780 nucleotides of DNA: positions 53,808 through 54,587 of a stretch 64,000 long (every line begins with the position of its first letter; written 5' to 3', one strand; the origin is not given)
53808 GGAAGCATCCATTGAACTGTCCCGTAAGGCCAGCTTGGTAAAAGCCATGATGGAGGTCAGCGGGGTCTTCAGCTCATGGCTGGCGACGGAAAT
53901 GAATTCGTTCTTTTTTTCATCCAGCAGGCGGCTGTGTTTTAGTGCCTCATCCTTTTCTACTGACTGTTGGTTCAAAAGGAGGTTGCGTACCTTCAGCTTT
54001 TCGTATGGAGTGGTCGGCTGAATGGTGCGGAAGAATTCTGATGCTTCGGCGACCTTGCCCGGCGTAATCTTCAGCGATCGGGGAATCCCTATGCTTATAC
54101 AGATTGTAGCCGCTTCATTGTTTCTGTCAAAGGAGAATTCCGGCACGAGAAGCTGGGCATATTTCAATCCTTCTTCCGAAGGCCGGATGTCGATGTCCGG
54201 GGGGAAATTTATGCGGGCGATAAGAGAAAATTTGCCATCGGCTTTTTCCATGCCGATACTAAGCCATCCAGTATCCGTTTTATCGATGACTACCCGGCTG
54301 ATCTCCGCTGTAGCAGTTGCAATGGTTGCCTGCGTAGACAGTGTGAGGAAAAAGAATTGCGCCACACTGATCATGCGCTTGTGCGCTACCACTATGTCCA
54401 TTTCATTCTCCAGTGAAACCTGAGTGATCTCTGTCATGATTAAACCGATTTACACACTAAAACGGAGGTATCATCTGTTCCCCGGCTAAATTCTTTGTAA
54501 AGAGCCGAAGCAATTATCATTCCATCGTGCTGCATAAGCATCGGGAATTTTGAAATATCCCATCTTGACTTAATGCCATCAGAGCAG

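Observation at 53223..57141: Stressosome wired to a histidine kinase through a pseudo-RsbT domain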

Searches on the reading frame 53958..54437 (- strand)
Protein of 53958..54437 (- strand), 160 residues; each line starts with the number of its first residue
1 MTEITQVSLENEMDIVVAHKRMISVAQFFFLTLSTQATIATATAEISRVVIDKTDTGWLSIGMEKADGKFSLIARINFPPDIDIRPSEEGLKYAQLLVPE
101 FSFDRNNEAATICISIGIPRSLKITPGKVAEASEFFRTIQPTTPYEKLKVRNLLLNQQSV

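Call 8: find_homologous_proteins(query=window:53958-54437:-, max_evalue=0.001)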
Query window:53958-54437:- (160 aa): 15 proteins with E <= 0.001 among 55 candidates.
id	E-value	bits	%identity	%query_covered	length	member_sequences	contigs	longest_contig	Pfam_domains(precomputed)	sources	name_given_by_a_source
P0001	3.0e-65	237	71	100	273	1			PF00512.32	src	-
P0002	2.0e-60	221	61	100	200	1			PF00512.32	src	-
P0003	7.2e-60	219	61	100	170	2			-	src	-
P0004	4.5e-54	200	66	91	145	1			-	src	-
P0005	8.2e-53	196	73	83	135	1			-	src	-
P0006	4.8e-49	184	71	82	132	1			-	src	-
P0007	3.3e-45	172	64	81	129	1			-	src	-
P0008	4.4e-43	165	76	66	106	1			-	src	-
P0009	3.1e-41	159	76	63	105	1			-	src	-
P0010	4.2e-41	158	73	70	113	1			-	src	-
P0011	1.3e-40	157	74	65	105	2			-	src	-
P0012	6.7e-40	154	74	66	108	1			-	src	-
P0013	4.3e-39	152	73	62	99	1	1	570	-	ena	-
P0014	4.5e-33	132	64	67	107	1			-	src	-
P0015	4.4e-26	110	81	43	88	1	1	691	-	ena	-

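Call 17: search_solved_structures(query=A1, max_evalue=10, show_alignments=3)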
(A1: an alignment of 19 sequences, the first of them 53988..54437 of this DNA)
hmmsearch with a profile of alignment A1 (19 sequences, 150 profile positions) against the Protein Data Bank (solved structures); distinct sequences matched with E-value up to 10: 2.
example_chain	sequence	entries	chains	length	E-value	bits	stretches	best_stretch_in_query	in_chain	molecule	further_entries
1tue_B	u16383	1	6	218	0.64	13.1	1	74-145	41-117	Regulatory protein E2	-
9c2h_B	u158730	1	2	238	0.96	12.5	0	76-117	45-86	Antibody Fab NP3-B4 Heavy Chain (variable region)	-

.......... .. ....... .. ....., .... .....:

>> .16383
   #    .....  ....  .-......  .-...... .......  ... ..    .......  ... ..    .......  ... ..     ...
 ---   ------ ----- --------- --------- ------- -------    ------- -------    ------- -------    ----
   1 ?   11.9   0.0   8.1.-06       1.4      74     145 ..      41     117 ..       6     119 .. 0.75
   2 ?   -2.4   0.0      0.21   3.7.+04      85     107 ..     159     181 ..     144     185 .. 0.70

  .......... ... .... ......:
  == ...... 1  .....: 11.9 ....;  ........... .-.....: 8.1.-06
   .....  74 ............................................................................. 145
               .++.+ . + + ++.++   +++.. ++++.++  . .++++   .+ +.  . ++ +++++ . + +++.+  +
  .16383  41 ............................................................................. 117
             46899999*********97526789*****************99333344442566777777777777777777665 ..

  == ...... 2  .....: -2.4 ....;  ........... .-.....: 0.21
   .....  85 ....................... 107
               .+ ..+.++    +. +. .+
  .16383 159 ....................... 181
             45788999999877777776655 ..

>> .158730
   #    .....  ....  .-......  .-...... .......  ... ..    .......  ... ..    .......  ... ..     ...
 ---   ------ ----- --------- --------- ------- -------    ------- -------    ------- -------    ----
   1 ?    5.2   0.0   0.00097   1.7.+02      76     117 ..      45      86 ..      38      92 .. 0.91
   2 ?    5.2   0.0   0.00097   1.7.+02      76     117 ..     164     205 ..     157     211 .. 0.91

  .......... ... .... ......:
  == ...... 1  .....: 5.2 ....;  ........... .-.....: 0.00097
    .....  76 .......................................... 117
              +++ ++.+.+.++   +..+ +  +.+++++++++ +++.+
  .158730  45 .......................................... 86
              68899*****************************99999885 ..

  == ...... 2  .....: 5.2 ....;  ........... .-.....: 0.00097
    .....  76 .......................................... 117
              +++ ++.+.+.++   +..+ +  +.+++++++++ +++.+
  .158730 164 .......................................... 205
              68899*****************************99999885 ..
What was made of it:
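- Tried and rejected: A sequence-profile search of the PDB gave only noise at E 0.6-1 (call 17).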

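Call 27: find_homologous_proteins(query=A1, max_evalue=0.001)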
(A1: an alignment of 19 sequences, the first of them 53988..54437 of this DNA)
Query A1 (19 sequences) (150 aa, profile of the alignment): 127 proteins with E <= 0.001 among 972 candidates; the best 120 are listed.
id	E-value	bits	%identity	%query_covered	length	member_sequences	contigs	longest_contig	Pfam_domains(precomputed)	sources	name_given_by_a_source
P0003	4.5e-63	229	61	100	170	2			-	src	-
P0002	7.7e-63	229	61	100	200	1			PF00512.32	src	-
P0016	6.4e-61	222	44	99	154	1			-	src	-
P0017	1.2e-60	222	44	99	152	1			-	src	-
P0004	2.3e-60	221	66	97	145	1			-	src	-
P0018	1.9e-59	218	43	99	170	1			-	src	-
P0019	3.4e-58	214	46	86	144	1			-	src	-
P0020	3.8e-58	213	46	99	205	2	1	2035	-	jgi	jgi:signal transduction histidine kinase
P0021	4.5e-58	213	42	99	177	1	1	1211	-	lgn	-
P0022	7.8e-58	212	45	94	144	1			-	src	-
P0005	4.3e-57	210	73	88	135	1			-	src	-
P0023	4.6e-57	210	40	99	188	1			-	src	-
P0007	2.0e-54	201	64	86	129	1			-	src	-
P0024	8.1e-54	199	45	86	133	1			-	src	-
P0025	1.2e-53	199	47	86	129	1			-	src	-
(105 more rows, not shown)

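Call 39: search_protein_representatives(alignment_id=A3)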
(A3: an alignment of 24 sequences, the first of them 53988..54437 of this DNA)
Query: 24 sequences, 150 profile positions. Proteins with E-value up to 0.001 (for the whole library): 1144; up to 1e-10: 210; up to 1e-30: 75. The best 150 are listed.
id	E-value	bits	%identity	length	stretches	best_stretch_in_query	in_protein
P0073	4.2e-62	224.9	-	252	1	1-150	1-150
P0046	7.0e-62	224.2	-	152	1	2-150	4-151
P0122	1.4e-59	216.7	-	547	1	1-150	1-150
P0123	3.8e-55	202.3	-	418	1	3-150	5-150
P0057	1.3e-53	197.4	-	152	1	1-150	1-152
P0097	2.0e-53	196.8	-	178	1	1-137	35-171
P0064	1.6e-50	187.3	-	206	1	1-150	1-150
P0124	1.0e-49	184.7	-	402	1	1-150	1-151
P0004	1.9e-49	183.8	-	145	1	1-144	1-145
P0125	3.9e-49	182.8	-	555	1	1-150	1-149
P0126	1.1e-48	181.3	-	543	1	1-150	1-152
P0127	4.2e-48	179.5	-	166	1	1-150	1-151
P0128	5.4e-47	175.8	-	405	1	1-149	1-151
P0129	1.5e-46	174.4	-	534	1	9-150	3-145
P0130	2.6e-46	173.6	-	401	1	1-150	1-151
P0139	3.2e-41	157.1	-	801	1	1-150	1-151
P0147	3.4e-40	153.8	-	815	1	1-150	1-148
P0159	1.5e-36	142.0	-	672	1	1-150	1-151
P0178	1.3e-32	129.1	-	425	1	2-150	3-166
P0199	2.1e-27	112.2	-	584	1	4-150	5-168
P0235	3.6e-19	85.6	-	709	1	4-148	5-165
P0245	3.1e-17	79.3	-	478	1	3-148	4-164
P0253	2.5e-15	73.1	-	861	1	4-150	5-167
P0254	2.5e-15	73.1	-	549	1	1-147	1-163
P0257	1.3e-14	70.7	-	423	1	1-150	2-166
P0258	1.1e-13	67.8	-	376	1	3-150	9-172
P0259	1.1e-13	67.7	-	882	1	4-142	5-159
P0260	1.3e-13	67.5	-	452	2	2-148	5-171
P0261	1.6e-13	67.2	-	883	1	4-149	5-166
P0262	1.7e-13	67.1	-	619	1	4-148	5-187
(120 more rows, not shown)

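Call 40: search_protein_families(library=pfam, proteins=[P0122, P0123, P0139, P0147, P0159, P0178, P0199, P0235, P0253, P0262], max_evalue=0.001)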
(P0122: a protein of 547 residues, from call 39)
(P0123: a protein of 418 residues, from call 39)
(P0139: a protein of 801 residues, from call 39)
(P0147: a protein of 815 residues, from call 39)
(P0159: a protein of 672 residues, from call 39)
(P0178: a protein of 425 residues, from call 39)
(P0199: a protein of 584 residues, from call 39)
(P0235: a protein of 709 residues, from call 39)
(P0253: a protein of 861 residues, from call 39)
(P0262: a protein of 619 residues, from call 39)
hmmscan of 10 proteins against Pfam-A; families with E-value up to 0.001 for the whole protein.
P0122 (547 aa): 8 families
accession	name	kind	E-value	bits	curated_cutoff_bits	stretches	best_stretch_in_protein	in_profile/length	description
PF02518.31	HATPase_c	-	4.6e-28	98.3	26.4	1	432-542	2-110/111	Histidine kinase-, DNA gyrase B-, and HSP90-like ATPase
PF08447.18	PAS_3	-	3.1e-11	43.8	25.6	1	189-276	2-89/89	PAS fold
PF00512.31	HisKA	-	1.7e-09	38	26.9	1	323-388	2-64/66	His Kinase A (phospho-acceptor) domain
PF13426.13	PAS_9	-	4.6e-09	36.9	27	1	178-280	3-102/103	PAS domain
PF08448.16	PAS_4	-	2.6e-07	31.3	23.1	1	173-281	2-107/110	PAS fold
PF00989.32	PAS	-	1.6e-05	25.3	22.6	1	171-279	6-113/113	PAS fold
PF13188.13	PAS_8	-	0.00014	22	21.8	1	167-212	2-44/65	PAS domain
PF13581.12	HATPase_c_2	-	0.00066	20.1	27.4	0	444-517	40-110/127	Histidine kinase-like ATPase domain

P0123 (418 aa): 3 families
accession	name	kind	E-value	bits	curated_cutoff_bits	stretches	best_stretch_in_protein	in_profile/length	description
PF02518.31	HATPase_c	-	2.9e-27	95.8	26.4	1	304-413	2-109/111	Histidine kinase-, DNA gyrase B-, and HSP90-like ATPase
PF13581.12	HATPase_c_2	-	9.7e-09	35.8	27.4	1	314-391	38-112/127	Histidine kinase-like ATPase domain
PF00512.31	HisKA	-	2.5e-08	34.3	26.9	1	195-260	2-64/66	His Kinase A (phospho-acceptor) domain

P0139 (801 aa): 7 families
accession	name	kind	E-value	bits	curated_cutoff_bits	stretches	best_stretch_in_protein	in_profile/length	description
PF08447.18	PAS_3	-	4.9e-45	152.2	25.6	3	316-398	4-88/89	PAS fold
PF13426.13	PAS_9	-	1.1e-21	77.5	27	3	428-526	2-99/103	PAS domain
PF02518.31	HATPase_c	-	8.6e-20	71.7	26.4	1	679-800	4-110/111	Histidine kinase-, DNA gyrase B-, and HSP90-like ATPase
PF00989.32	PAS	-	4.1e-17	62.7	22.6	1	418-526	2-111/113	PAS fold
PF13188.13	PAS_8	-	2.5e-12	46.6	21.8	1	167-219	1-56/65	PAS domain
PF00512.31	HisKA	-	5.8e-12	45.9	26.9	1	572-633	4-64/66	His Kinase A (phospho-acceptor) domain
PF08448.16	PAS_4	-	4.6e-08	33.7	23.1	1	174-281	2-110/110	PAS fold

P0147 (815 aa): 8 families
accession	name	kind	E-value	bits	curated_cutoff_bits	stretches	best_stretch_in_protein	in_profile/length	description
PF02518.31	HATPase_c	-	1.5e-28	99.9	26.4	1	545-657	1-107/111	Histidine kinase-, DNA gyrase B-, and HSP90-like ATPase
PF00072.30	Response_reg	-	5.8e-26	91.3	30.2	1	685-799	1-110/111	Response regulator receiver domain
PF00512.31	HisKA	-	4.9e-22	78.2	26.9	1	434-498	2-66/66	His Kinase A (phospho-acceptor) domain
PF08447.18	PAS_3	-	5.9e-14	52.6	25.6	1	321-406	5-88/89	PAS fold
PF13426.13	PAS_9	-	1.1e-11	45.4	27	1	324-412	20-103/103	PAS domain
PF08448.16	PAS_4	-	8e-10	39.4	23.1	0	345-414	40-109/110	PAS fold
PF00989.32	PAS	-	1.2e-05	25.7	22.6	0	167-271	4-104/113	PAS fold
PF13589.12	HATPase_c_3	-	0.00076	20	25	0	551-665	4-113/137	Histidine kinase-, DNA gyrase B-, and HSP90-like ATPase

P0159 (672 aa): 7 families
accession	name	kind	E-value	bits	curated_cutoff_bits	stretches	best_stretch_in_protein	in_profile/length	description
PF02518.31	HATPase_c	-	7.2e-22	78.4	26.4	1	558-671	3-108/111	Histidine kinase-, DNA gyrase B-, and HSP90-like ATPase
PF08448.16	PAS_4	-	1.5e-17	64.2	23.1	2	325-427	1-106/110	PAS fold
PF13426.13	PAS_9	-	1.8e-12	47.8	27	1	330-427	2-102/103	PAS domain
PF00512.31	HisKA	-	1.7e-10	41.3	26.9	1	450-513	2-64/66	His Kinase A (phospho-acceptor) domain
PF00989.32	PAS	-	1.2e-09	38.6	22.6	0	168-277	2-113/113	PAS fold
PF13188.13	PAS_8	-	5.1e-08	33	21.8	1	322-369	4-53/65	PAS domain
PF13596.12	PAS_10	-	0.00016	22.7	22.1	1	324-427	4-106/106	PAS domain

P0178 (425 aa): 4 families
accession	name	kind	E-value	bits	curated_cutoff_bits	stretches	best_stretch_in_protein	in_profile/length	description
PF02518.31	HATPase_c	-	9.9e-30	103.7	26.4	2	317-422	5-109/111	Histidine kinase-, DNA gyrase B-, and HSP90-like ATPase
PF13581.12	HATPase_c_2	-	2e-12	47.7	27.4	1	23-129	15-126/127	Histidine kinase-like ATPase domain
PF00512.31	HisKA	-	6e-07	29.9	26.9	1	207-260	4-57/66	His Kinase A (phospho-acceptor) domain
PF14501.12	HATPase_c_5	-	2.6e-06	27.7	22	0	318-408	6-90/102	GHKL domain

P0199 (584 aa): 8 families
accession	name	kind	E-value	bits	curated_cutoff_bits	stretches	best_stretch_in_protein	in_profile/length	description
PF02518.31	HATPase_c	-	4.9e-39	133.6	26.4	2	477-583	4-109/111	Histidine kinase-, DNA gyrase B-, and HSP90-like ATPase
PF08447.18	PAS_3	-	1.4e-16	61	25.6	1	243-328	3-89/89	PAS fold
PF13581.12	HATPase_c_2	-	1e-11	45.4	27.4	1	30-130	22-125/127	Histidine kinase-like ATPase domain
PF00512.31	HisKA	-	2.5e-09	37.5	26.9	1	366-430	2-63/66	His Kinase A (phospho-acceptor) domain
PF00989.32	PAS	-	4.7e-09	36.7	22.6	1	224-331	6-113/113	PAS fold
PF13426.13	PAS_9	-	2.5e-08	34.6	27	1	230-331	2-101/103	PAS domain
PF08448.16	PAS_4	-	7.1e-07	29.9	23.1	1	226-332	2-106/110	PAS fold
PF13589.12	HATPase_c_3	-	0.00037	21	25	0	482-531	6-53/137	Histidine kinase-, DNA gyrase B-, and HSP90-like ATPase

P0235 (709 aa): 7 families
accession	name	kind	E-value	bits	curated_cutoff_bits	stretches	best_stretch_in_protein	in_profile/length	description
PF02518.31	HATPase_c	-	4.8e-41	140.1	26.4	2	331-446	1-110/111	Histidine kinase-, DNA gyrase B-, and HSP90-like ATPase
PF00072.30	Response_reg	-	1.8e-30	105.8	30.2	1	477-586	1-110/111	Response regulator receiver domain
PF00512.31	HisKA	-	5.4e-19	68.4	26.9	1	220-284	2-66/66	His Kinase A (phospho-acceptor) domain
PF13581.12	HATPase_c_2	-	4.2e-14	53.1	27.4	1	16-129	8-125/127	Histidine kinase-like ATPase domain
PF01627.28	Hpt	-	5.3e-12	46.2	24.6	1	615-697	1-83/84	Hpt domain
PF05082.18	Rop-like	-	0.0002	21.6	27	0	679-704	4-29/64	Rop-like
PF23198.2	PDE8A_N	-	0.00062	20.1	29.6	0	474-562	12-101/147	PDE8A-like, N-terminal domain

P0253 (861 aa): 6 families
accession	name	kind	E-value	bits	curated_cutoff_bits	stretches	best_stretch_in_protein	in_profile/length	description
PF00072.30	Response_reg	-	5.3e-48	162.2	30.2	2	600-706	1-103/111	Response regulator receiver domain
PF02518.31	HATPase_c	-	1.4e-45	154.7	26.4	2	310-425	1-110/111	Histidine kinase-, DNA gyrase B-, and HSP90-like ATPase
PF00512.31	HisKA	-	8.5e-23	80.6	26.9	1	199-263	2-66/66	His Kinase A (phospho-acceptor) domain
PF13581.12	HATPase_c_2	-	5e-14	52.9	27.4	1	18-131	10-127/127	Histidine kinase-like ATPase domain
PF01627.28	Hpt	-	3.4e-12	46.9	24.6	1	771-837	2-72/84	Hpt domain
PF24896.1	Receiver_CRE1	-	0.00013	22.6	27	0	441-565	5-135/136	AHK4/CRE1/WOL first receiver domain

P0262 (619 aa): 7 families
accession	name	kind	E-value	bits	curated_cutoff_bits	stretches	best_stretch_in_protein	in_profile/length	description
PF02518.31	HATPase_c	-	9.2e-29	100.6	26.4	2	487-609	2-110/111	Histidine kinase-, DNA gyrase B-, and HSP90-like ATPase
PF13426.13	PAS_9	-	6.2e-12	46.2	27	1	265-363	2-101/103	PAS domain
PF00989.32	PAS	-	8.5e-11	42.3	22.6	1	254-363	1-113/113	PAS fold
PF13581.12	HATPase_c_2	-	1e-08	35.7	27.4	1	15-152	7-125/127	Histidine kinase-like ATPase domain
PF00512.31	HisKA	-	1.1e-05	25.8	26.9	1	384-443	4-62/66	His Kinase A (phospho-acceptor) domain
PF13188.13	PAS_8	-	2.7e-05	24.4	21.8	1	254-306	1-51/65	PAS domain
PF08448.16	PAS_4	-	0.0005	20.7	23.1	1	262-367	3-109/110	PAS fold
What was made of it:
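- Closest known: Anti-sigma-factor serine kinases SpoIIAB, RsbW and UsfX. Same: The family grades into members that pass the Pfam HATPase_c_2 threshold (call 40).
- There are 210 clusters at E<=1e-10, always N-terminal in a histidine kinase (calls 39, 40).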

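Call 41: predict_structure(alignment_id=A3)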
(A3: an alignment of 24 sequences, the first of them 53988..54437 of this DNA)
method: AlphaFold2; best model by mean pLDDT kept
length: 150 residues; sequences in the alignment: 24
mean_pLDDT: 95.2   pTM: 0.88
mean pLDDT of the five models: 95.2, 94.9, 94.8, 94.7, 94.3
residues with pLDDT >= 90: 136; 70-90: 13; 50-70: 1; < 50: 0
segments of 3 or more residues with pLDDT < 50: none
pLDDT, mean of each block of 10 residues (from residue 1): 96 96 98 98 98 97 96 98 95 96 97 97 96 93 79
secondary structure, 60 per line:
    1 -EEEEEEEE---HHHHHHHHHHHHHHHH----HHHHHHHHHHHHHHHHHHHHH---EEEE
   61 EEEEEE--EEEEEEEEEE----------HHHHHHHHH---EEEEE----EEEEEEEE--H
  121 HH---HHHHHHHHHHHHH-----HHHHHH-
elements in order: E2-9 H13-28 H33-53 E57-66 E69-78 H89-97 E101-105 E110-117 H126-138 H144-149
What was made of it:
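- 54024..54437 (-): HK N-terminal pseudo-RsbT domain (aa 1-138): GHKL fold, N-box Asn replaced by Val49, DxGxG box and about 13-15 lid residues deleted. The motif LENEMD (9-14), E45 and R48 are invariant. AF2 pLDDT 95.2 (call 41).
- It would also not fold with pLDDT 95 (call 41).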

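Call 44: fold_search(model_id=the predicted structure, library=pdb)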
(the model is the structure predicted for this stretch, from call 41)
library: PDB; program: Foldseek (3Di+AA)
matches with E <= 10: 555; with E <= 0.001: 11
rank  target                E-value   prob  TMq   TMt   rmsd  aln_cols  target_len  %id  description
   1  1til_E                8.4e-05  1.00  0.53  0.56   5.4       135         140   20  Crystal Structures of the ADP and ATP bound forms of the Bacillus Anti-sigma factor SpoIIAB in complex with the Anti-a (released 2004-06-15)
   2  1th8_A                1.6e-04  1.00  0.52  0.58   4.3       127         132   21  Crystal Structures of the ADP and ATP bound forms of the Bacillus Anti-sigma factor SpoIIAB in complex with the Anti-a (released 2004-06-15)
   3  1tid_C                1.6e-04  1.00  0.52  0.57   5.3       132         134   19  Crystal Structures of the ADP and ATP bound forms of the Bacillus Anti-sigma factor SpoIIAB in complex with the Anti-a (released 2004-06-15)
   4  6m37_C                2.7e-04  1.00  0.60  0.76   3.1       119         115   13  The crystal structure of B. subtilis RsbV/RsbW complex in the hexagonal crystal form (released 2020-07-15)
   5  1l0o_A                3.2e-04  1.00  0.54  0.57   4.5       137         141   18  Crystal Structure of the Bacillus stearothermophilus Anti-Sigma Factor SpoIIAB with the Sporulation Sigma Factor Sigma (released 2002-04-03)
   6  8jzt_D                4.9e-04  1.00  0.55  0.62   3.4       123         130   10  The sigF and anti-sigma factor complex (released 2024-10-16)
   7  6m37_A                6.2e-04  1.00  0.52  0.66   3.8       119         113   13  The crystal structure of B. subtilis RsbV/RsbW complex in the hexagonal crystal form (released 2020-07-15)
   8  1tid_A                6.2e-04  1.00  0.54  0.59   3.7       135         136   19  Crystal Structures of the ADP and ATP bound forms of the Bacillus Anti-sigma factor SpoIIAB in complex with the Anti-a (released 2004-06-15)
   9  6m36_A                6.6e-04  1.00  0.57  0.81   3.3       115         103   12  The crystal structure of B. subtilis RsbV/RsbW complex in the monoclinic crystal form (released 2020-07-15)
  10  8jzt_B                6.6e-04  1.00  0.55  0.61   4.0       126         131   11  The sigF and anti-sigma factor complex (released 2024-10-16)
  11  8ih8_D                7.0e-04  1.00  0.57  0.65   3.5       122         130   11  anti-sigmaF factor and Anti-sigmaF factor antagonist complex(usfx-RsfB) (released 2024-02-28)
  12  6m36_C                1.4e-03  1.00  0.53  0.73   4.1       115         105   11  The crystal structure of B. subtilis RsbV/RsbW complex in the monoclinic crystal form (released 2020-07-15)
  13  6m36_E                1.5e-03  1.00  0.55  0.80   3.6       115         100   12  The crystal structure of B. subtilis RsbV/RsbW complex in the monoclinic crystal form (released 2020-07-15)
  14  8ih8_C                1.5e-03  1.00  0.58  0.66   3.4       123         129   10  anti-sigmaF factor and Anti-sigmaF factor antagonist complex(usfx-RsfB) (released 2024-02-28)
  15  4r39_A                1.9e-03  1.00  0.43  0.32   9.5       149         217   11  Histidine kinase domain from Erythrobacter litoralis EL346 blue-light activated histidine kinase (released 2014-12-03)
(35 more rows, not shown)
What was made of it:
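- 54024..54437 (-): Foldseek matches SpoIIAB, RsbW and UsfX (call 44).
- On RsbU_N-coupled stressosome outputs: The model is an alpha/beta GHKL fold (calls 41, 44).
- Closest known: Anti-sigma-factor serine kinases SpoIIAB, RsbW and UsfX. Same: The fold is the same (Foldseek probability 1.0, TM about 0.52-0.60 normalised to the query; call 44).
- Closest known: Fused kinase-phosphatase regulators of STAS proteins: Vibrio fischeri SypE. Same: The RsbW domain of Rv1364c was among the Foldseek matches (call 44).
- Checked: The AF2 model (pLDDT 95.2, call 41) matches SpoIIAB, RsbW and UsfX at Foldseek probability 1.0 (call 44).
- Foldseek matches SpoIIAB, RsbW and UsfX at probability 1.0 (call 44). 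The structure match is independent of the sequence match (call 44).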

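Call 45: find_encoding_contigs(protein=P0122, flank=7000, max_places=4)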
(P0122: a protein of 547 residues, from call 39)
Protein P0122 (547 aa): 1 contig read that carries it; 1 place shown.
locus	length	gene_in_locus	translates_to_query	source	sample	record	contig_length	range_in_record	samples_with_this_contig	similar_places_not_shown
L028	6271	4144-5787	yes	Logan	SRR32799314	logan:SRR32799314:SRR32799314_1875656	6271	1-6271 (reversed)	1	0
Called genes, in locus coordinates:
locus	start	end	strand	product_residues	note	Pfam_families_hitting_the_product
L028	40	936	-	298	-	PF01145:Band_7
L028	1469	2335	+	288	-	PF14361:RsbRD_N, PF01740:STAS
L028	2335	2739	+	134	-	PF01740:STAS (weak)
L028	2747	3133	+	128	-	PF13581:HATPase_c_2, PF02518:HATPase_c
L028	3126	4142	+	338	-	PF13581:HATPase_c_2, PF02518:HATPase_c (weak), PF07228:SpoIIE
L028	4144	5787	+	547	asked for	PF00989:PAS (faint), PF08447:PAS_3, PF08448:PAS_4 (weak), PF13426:PAS_9, PF00512:HisKA, PF02518:HATPase_c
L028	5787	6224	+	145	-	PF00072:Response_reg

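Call 46: find_encoding_contigs(protein=P0178, flank=7000, max_places=4)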
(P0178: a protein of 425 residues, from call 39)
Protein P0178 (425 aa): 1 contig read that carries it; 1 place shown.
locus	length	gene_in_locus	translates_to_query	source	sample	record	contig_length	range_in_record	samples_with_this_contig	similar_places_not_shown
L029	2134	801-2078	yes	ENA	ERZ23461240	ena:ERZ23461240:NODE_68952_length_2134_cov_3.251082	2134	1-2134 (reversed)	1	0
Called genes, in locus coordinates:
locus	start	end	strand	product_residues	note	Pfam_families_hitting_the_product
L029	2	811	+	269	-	?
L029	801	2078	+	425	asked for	PF13581:HATPase_c_2, PF02518:HATPase_c (weak), PF14501:HATPase_c_5 (faint), PF00512:HisKA (weak), PF02518:HATPase_c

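Call 47: find_encoding_contigs(protein=P0235, flank=7000, max_places=3)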
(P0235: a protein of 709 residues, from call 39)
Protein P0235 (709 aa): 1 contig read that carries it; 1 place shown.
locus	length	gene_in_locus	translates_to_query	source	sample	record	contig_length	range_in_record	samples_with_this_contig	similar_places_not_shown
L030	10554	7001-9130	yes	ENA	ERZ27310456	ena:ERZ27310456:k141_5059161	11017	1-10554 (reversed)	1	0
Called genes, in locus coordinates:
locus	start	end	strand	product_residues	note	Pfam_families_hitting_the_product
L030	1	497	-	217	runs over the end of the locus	PF13451:zf_Tbcl, PF23477:zf_Tbcl_2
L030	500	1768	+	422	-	PF06838:Met_gamma_lyase, PF01053:Cys_Met_Meta_PP (weak)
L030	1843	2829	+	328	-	PF13793:Pribosyltran_N, PF00156:Pribosyltran, PF14572:Pribosyl_synth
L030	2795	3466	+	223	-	PF00753:Lactamase_B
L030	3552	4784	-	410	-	PF01553:Acyltransferase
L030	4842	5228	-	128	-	-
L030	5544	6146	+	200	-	-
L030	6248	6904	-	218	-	PF00072:Response_reg, PF00196:GerE, PF04545:Sigma70_r4 (weak), PF08281:Sigma70_r4_2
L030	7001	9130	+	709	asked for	PF13581:HATPase_c_2, PF02518:HATPase_c, PF00512:HisKA, PF02518:HATPase_c, PF00072:Response_reg, PF01627:Hpt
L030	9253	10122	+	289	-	PF14361:RsbRD_N, PF01740:STAS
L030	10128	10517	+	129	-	PF01740:STAS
